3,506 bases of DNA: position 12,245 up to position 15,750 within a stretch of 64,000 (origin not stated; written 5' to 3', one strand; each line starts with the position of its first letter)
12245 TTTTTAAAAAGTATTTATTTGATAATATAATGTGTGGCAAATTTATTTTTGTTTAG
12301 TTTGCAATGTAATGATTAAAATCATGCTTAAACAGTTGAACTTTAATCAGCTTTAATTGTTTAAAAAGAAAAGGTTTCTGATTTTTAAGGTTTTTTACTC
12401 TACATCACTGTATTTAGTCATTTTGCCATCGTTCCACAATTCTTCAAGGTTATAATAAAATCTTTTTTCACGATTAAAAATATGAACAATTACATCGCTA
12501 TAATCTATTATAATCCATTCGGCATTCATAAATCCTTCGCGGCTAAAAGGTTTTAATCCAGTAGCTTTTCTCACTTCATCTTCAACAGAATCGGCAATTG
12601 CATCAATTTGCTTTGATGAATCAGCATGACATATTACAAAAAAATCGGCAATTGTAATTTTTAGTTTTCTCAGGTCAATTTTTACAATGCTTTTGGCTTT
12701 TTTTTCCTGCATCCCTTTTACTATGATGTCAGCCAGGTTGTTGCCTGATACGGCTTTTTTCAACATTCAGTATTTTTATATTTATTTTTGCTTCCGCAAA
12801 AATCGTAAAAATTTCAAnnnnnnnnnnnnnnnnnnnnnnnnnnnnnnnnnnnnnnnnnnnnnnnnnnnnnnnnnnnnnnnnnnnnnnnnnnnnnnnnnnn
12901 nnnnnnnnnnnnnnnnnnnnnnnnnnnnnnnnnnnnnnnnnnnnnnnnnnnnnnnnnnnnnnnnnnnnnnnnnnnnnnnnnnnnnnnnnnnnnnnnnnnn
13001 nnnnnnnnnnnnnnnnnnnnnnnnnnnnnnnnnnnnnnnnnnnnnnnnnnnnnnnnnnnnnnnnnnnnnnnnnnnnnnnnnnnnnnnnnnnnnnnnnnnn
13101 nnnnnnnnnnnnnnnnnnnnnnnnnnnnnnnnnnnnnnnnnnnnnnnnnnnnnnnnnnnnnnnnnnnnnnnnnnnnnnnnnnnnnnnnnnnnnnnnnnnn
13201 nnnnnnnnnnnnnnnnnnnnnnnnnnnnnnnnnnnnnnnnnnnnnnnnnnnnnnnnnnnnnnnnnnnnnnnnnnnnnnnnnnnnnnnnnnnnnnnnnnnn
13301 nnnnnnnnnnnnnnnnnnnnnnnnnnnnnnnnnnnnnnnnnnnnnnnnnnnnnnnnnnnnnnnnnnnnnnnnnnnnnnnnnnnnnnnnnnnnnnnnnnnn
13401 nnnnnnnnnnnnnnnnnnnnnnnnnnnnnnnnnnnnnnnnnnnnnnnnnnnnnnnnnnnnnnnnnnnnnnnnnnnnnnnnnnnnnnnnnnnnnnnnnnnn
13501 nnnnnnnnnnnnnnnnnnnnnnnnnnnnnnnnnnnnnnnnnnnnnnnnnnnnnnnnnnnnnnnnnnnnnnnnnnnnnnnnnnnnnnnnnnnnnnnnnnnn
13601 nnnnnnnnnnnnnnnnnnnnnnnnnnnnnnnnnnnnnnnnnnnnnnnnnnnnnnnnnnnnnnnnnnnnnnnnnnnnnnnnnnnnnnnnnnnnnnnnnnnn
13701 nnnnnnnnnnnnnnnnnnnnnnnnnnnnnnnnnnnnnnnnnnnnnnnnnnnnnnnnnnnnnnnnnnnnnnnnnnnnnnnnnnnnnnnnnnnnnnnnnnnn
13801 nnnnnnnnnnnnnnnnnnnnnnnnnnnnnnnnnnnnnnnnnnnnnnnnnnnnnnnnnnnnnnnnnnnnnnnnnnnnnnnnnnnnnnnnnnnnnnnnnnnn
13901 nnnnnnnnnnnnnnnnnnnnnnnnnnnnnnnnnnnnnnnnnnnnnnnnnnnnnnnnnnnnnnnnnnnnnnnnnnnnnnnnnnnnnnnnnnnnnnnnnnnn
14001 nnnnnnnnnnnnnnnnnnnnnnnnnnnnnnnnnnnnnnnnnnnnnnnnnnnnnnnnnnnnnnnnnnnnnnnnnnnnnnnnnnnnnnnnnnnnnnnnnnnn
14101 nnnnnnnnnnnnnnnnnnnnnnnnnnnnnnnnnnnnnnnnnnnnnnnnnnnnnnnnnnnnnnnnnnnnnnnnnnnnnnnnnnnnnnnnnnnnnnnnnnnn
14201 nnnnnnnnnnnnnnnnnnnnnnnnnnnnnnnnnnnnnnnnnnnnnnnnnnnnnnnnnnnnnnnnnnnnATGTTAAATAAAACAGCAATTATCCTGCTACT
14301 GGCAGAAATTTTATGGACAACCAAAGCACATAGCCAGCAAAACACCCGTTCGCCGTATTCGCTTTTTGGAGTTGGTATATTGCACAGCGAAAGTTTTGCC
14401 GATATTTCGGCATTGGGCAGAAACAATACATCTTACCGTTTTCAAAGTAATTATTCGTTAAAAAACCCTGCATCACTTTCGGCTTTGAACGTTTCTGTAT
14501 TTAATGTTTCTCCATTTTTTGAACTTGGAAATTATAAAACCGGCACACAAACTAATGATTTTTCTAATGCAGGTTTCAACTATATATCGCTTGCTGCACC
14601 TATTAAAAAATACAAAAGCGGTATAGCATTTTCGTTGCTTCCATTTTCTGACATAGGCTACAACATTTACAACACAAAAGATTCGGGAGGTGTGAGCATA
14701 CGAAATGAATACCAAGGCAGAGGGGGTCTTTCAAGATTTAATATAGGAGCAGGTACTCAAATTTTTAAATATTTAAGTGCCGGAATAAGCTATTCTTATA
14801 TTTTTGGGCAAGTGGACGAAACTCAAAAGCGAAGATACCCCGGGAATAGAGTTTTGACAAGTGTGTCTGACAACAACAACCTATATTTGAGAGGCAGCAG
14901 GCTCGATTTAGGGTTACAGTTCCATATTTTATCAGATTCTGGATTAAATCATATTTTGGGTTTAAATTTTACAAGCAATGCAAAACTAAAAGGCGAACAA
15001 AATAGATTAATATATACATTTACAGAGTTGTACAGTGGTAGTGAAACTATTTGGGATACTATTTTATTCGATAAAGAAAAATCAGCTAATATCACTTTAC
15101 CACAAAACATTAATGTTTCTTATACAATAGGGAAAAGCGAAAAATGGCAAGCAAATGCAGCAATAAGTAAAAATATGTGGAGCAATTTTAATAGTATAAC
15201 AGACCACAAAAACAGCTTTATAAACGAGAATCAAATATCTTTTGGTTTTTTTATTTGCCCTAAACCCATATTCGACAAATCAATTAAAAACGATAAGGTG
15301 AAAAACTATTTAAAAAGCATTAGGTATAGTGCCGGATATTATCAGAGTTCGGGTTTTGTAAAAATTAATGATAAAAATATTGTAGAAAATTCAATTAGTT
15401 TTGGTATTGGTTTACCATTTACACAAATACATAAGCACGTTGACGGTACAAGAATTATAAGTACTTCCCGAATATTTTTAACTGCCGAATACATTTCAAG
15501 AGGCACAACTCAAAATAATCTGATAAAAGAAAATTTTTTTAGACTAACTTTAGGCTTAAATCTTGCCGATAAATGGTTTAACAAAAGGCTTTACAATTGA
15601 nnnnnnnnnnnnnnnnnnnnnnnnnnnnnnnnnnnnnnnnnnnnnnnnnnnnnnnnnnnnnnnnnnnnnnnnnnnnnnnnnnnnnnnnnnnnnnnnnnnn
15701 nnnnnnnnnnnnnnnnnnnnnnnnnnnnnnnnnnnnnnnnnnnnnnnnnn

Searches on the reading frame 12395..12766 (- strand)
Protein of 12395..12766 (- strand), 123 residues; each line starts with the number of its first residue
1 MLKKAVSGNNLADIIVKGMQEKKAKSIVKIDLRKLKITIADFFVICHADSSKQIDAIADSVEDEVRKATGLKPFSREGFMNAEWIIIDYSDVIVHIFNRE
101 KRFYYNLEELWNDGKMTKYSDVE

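Call 3: search_protein_families(library=pfam, proteins=[window:12395-12766:-])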
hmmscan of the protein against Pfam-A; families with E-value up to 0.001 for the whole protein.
window:12395-12766:- (123 aa): 1 family
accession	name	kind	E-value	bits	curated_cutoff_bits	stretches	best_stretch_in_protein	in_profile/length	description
PF02410.21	RsfS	-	6.2e-32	110.2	21.6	1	14-111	2-98/98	Ribosomal silencing factor during starvation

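Call 4: search_protein_families(library=ncbifam, proteins=[window:12395-12766:-])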
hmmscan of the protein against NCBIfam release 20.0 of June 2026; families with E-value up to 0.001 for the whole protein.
window:12395-12766:- (123 aa): 1 family
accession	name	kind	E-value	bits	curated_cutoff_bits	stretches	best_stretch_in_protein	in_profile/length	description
TIGR00090.1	rsfS_iojap_ybeB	equivalog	1.7e-31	108.3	56.9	1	12-111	2-99/99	ribosome silencing factor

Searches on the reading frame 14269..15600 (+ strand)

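Call 8: search_protein_families(library=pfam, proteins=[window:14269-15600:+])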
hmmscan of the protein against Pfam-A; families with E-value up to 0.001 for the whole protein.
window:14269-15600:+ (443 aa): 1 family
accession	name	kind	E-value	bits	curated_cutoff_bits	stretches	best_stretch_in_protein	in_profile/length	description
PF03349.22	Toluene_X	-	7.4e-05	21.8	29.7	1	210-320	199-297/421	Outer membrane protein transport protein (OMPP1/FadL/TodX)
